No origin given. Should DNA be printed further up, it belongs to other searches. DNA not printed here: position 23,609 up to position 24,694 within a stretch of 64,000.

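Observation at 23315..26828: Acetate kinase followed by a catalytically degenerate acetate-kinase paralogue and a degenerate FolE2-like protein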

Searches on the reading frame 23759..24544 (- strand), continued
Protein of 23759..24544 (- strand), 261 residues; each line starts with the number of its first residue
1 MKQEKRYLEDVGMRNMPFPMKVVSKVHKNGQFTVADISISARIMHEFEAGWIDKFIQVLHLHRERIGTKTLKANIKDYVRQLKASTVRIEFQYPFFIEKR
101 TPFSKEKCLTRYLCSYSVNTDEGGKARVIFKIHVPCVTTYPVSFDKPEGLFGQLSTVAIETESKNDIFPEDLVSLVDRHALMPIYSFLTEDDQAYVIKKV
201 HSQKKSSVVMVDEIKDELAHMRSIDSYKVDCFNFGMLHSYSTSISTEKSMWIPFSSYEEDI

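Call 43: search_protein_families(library=pfam, proteins=[L017:4503-5009:+, L017:5852-6604:+, L017:3114-4454:+, L073:745-1809:+, L057:2019-3152:+, L045:4686-5807:+, L039:4424-5716:+, L056:4920-5708:+, L018:4337-5692:+, L075:6855-8861:+], max_evalue=0.001)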
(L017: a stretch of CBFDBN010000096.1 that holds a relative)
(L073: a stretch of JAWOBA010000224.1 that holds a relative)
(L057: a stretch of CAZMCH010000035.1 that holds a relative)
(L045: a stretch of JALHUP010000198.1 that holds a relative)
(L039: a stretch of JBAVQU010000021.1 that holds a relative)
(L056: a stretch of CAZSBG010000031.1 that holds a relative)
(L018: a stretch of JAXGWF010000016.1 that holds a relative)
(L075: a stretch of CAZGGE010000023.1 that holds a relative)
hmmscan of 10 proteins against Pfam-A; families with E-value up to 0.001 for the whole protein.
L017:4503-5009:+ (168 aa): 1 family
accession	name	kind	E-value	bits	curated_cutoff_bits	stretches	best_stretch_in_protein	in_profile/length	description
PF09622.15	DUF2391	-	7.7e-10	39.1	22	1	46-163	148-270/275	Putative integral membrane protein (DUF2391)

L017:5852-6604:+ (250 aa): 1 family
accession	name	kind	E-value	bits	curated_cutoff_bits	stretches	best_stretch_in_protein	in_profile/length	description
PF01925.25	TauE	-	2.9e-41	142.1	32.6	1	11-240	2-235/237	Sulfite exporter TauE/SafE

L017:3114-4454:+ (446 aa): 15 families
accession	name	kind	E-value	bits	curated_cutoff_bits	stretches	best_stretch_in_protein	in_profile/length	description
PF07992.20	Pyr_redox_2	-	5.8e-61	206.9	26.1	1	4-299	1-291/291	Pyridine nucleotide-disulphide oxidoreductase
PF00070.33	Pyr_redox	-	1.2e-20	74.3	22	1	142-219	1-79/82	Pyridine nucleotide-disulphide oxidoreductase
PF13738.12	Pyr_redox_3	-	6.1e-13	49.1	30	1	97-273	126-305/305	Pyridine nucleotide-disulphide oxidoreductase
PF01266.30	DAO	-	1.4e-11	44.9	27.9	0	143-170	2-29/353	FAD dependent oxidoreductase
PF02852.28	Pyr_redox_dim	-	2.6e-11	44.1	25.3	1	330-425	10-103/110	Pyridine nucleotide-disulphide oxidoreductase, dimerisation domain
PF03486.20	HI0933_like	-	8.1e-10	39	50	0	5-34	2-29/244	HI0933-like protein Rossmann domain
PF12831.13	FAD_oxidored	-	1.3e-07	31.8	27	0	5-23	1-19/416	FAD dependent oxidoreductase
PF01134.28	GIDA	-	1.4e-07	31.4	22.1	0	143-176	2-36/391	Glucose inhibited division protein A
PF00890.30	FAD_binding_2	-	2.1e-07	30.9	20.4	1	5-37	1-31/414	FAD binding domain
PF13450.12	NAD_binding_8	-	6.5e-06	26.8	21.9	0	145-184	1-40/68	NAD(P)-binding Rossmann-like domain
PF05834.18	Lycopene_cycl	-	8e-06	25.6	23.4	0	5-33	1-29/380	Lycopene cyclase protein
PF13434.12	Lys_Orn_oxgnase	-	1.7e-05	24.5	21.3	0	92-168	144-216/339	L-lysine 6-monooxygenase/L-ornithine 5-monooxygenase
PF01946.23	Thi4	-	2.6e-05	24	26.2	1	4-38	18-51/235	Thi4 family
PF01262.27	AlaDh_PNT_C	-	0.00048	20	23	0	142-195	30-82/214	Alanine dehydrogenase/PNT, C-terminal domain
PF04820.20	Trp_halogenase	-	0.00078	18.8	21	0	5-54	1-51/458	Tryptophan halogenase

L073:745-1809:+ (354 aa): 1 family
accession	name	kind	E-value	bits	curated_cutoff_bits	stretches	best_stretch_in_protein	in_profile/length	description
PF01544.23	CorA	-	3.6e-77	260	27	1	61-349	3-291/292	CorA-like Mg2+ transporter protein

L057:2019-3152:+ (377 aa): 3 families
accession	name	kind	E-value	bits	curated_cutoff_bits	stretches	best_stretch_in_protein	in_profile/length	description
PF01408.29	GFO_IDH_MocA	-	2.3e-20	73.9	24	1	11-129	2-116/120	Oxidoreductase family, NAD-binding Rossmann fold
PF02894.22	GFO_IDH_MocA_C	-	7.9e-11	42.6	22.9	1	187-366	31-214/218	Oxidoreductase family, C-terminal alpha/beta domain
PF22725.1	GFO_IDH_MocA_C3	-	9.3e-10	39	27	1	141-281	1-122/124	GFO/IDH/MocA C-terminal domain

L045:4686-5807:+ (373 aa): 4 families
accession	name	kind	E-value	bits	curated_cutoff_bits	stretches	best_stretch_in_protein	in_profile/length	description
PF00581.25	Rhodanese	-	1.2e-34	119.2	22.2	2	179-293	1-101/102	Rhodanese-like domain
PF09098.15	Dehyd-heme_bind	-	1.5e-07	31.7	25.2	1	317-372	3-65/167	Quinohemoprotein amine dehydrogenase A, alpha subunit, haem binding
PF13442.11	Cytochrome_CBB3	-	8.1e-05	23.3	27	1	314-370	3-68/68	Cytochrome C oxidase, cbb3-type, subunit III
PF00034.26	Cytochrom_C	-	0.00047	21.9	21.3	0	316-332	3-19/90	Cytochrome c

L039:4424-5716:+ (430 aa): 4 families
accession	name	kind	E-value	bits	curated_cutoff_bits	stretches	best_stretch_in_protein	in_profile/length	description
PF00578.27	AhpC-TSA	-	3.3e-23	82.4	26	1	284-408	1-123/124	AhpC/TSA family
PF08534.16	Redoxin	-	1.2e-21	77.5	26.6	1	283-418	1-141/148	Redoxin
PF13905.12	Thioredoxin_8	-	7e-09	36.3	27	1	308-406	1-94/94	Thioredoxin-like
PF09865.15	DUF2092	-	1.3e-05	25.1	21.2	1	49-269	3-206/212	Predicted periplasmic protein (DUF2092)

L056:4920-5708:+ (262 aa): 1 family
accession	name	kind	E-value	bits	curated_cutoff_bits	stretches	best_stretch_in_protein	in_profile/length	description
PF14358.11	DUF4405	-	4.5e-15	56.4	26.7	1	34-99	1-65/66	Domain of unknown function (DUF4405)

L018:4337-5692:+ (451 aa): 1 family
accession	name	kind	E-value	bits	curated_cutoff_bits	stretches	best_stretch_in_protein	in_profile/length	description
PF00171.27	Aldedh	-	4.1e-24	85.4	23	1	6-398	29-427/461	Aldehyde dehydrogenase family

L075:6855-8861:+ (668 aa): 3 families
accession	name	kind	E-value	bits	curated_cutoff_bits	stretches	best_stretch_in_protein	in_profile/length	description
PF16314.11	DUF4954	-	3.6e-172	573.3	26.2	1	10-442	1-432/433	Domain of unknown function (DUF4954)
PF20683.2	DUF6819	-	1.8e-30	106.3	23.5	1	505-655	12-162/171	Domain of unknown function (DUF6819)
PF25084.1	LbH_EIF2B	-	0.00016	22.1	54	0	233-278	17-62/105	EIF2B subunit epsilon LbH domain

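Call 61: predict_structure(alignment_id=A4)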
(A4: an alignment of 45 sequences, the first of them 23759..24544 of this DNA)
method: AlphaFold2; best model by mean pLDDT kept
length: 261 residues; sequences in the alignment: 45
mean_pLDDT: 86.1   pTM: 0.83
mean pLDDT of the five models: 86.1, 83.7, 83.3, 82.5, 81.9
residues with pLDDT >= 90: 167; 70-90: 59; 50-70: 22; < 50: 13
segments of 3 or more residues with pLDDT < 50: 251-261
pLDDT, mean of each block of 10 residues (from residue 1): 55 92 93 95 73 87 92 91 90 97 96 96 86 95 76 93 93 97 96 95 91 94 92 75 69 35 35
secondary structure, 60 per line:
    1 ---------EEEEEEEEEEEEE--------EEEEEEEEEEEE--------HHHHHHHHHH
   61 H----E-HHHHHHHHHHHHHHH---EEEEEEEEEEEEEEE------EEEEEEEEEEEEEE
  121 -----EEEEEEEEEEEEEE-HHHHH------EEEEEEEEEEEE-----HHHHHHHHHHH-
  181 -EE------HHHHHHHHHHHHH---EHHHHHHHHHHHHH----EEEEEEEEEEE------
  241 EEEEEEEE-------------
elements in order: E10-22 E31-42 H51-61 H68-82 E86-100 E107-120 E126-139 H141-145 E152-163 H169-179 H190-202 H207-219 E224-234 E241-248

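Call 65: fold_search(model_id=the predicted structure, library=pdb)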
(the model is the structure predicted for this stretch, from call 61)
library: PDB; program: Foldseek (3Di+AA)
matches with E <= 10: 329; with E <= 0.001: 53
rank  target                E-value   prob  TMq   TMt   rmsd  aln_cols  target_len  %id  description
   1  2r5r                  1.7e-20  1.00  0.81  0.86   2.9       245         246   25  The crystal structure of DUF198 from Nitrosomonas europaea ATCC 19718 (released 2007-09-18)
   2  8g8v_A                1.3e-19  1.00  0.82  0.85   3.5       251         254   22  GTP Cyclohydrolase-IB with sodium (released 2024-02-21)
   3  8g6c_B                1.1e-18  1.00  0.83  0.87   3.1       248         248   22  GTP Cyclohydrolase-IB with manganese (released 2024-02-21)
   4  3d2o_A                2.0e-18  1.00  0.81  0.86   2.8       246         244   24  Crystal Structure of Manganese-metallated GTP Cyclohydrolase Type IB (released 2009-05-12)
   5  8tcc_D                2.1e-18  1.00  0.83  0.88   2.8       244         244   22  GTP Cyclohydrolase-IB with dehydrocostus lactone (released 2024-07-03)
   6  8tcc_C                3.2e-18  1.00  0.83  0.88   2.7       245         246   22  GTP Cyclohydrolase-IB with dehydrocostus lactone (released 2024-07-03)
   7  8g6c_A                3.2e-18  1.00  0.82  0.86   2.7       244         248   22  GTP Cyclohydrolase-IB with manganese (released 2024-02-21)
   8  5k95_A                7.3e-18  1.00  0.79  0.84   2.9       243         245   23  Crystal Structure of GTP Cyclohydrolase-IB with 8-oxo-GTP (released 2016-09-07)
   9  3d2o_B                9.1e-18  1.00  0.81  0.87   2.6       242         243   23  Crystal Structure of Manganese-metallated GTP Cyclohydrolase Type IB (released 2009-05-12)
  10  8tcc_B                1.9e-17  1.00  0.83  0.88   2.7       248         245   22  GTP Cyclohydrolase-IB with dehydrocostus lactone (released 2024-07-03)
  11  8tcc_A                6.6e-15  1.00  0.79  0.88   2.7       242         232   22  GTP Cyclohydrolase-IB with dehydrocostus lactone (released 2024-07-03)
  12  5ayj_B                2.0e-05  1.00  0.51  0.45   9.9       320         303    6  Hyperthermostable mutant of Bacillus sp. TB-90 Urate Oxidase - R298C (released 2016-01-20)
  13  4r99_D                2.5e-05  1.00  0.54  0.45   8.5       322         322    9  Crystal structure of a uricase from Bacillus fastidious (released 2015-05-27)
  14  5y52_B                2.8e-05  1.00  0.53  0.47   9.0       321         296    7  Crystal Structure of Highly Active BTUO Mutant P287G Improved by Humidity Control at 83% RH (released 2018-08-08)
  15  7f2v_A                2.8e-05  1.00  0.53  0.47   9.3       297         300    8  Urate oxidase from Thermobispora bispora in apo form (released 2022-05-04)
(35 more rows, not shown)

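Call 87: search_protein_families(library=padloc, proteins=[window:23759-24544:-], max_evalue=0.01)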
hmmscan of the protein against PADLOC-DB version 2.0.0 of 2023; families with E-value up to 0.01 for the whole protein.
window:23759-24544:- (261 aa): 0 families
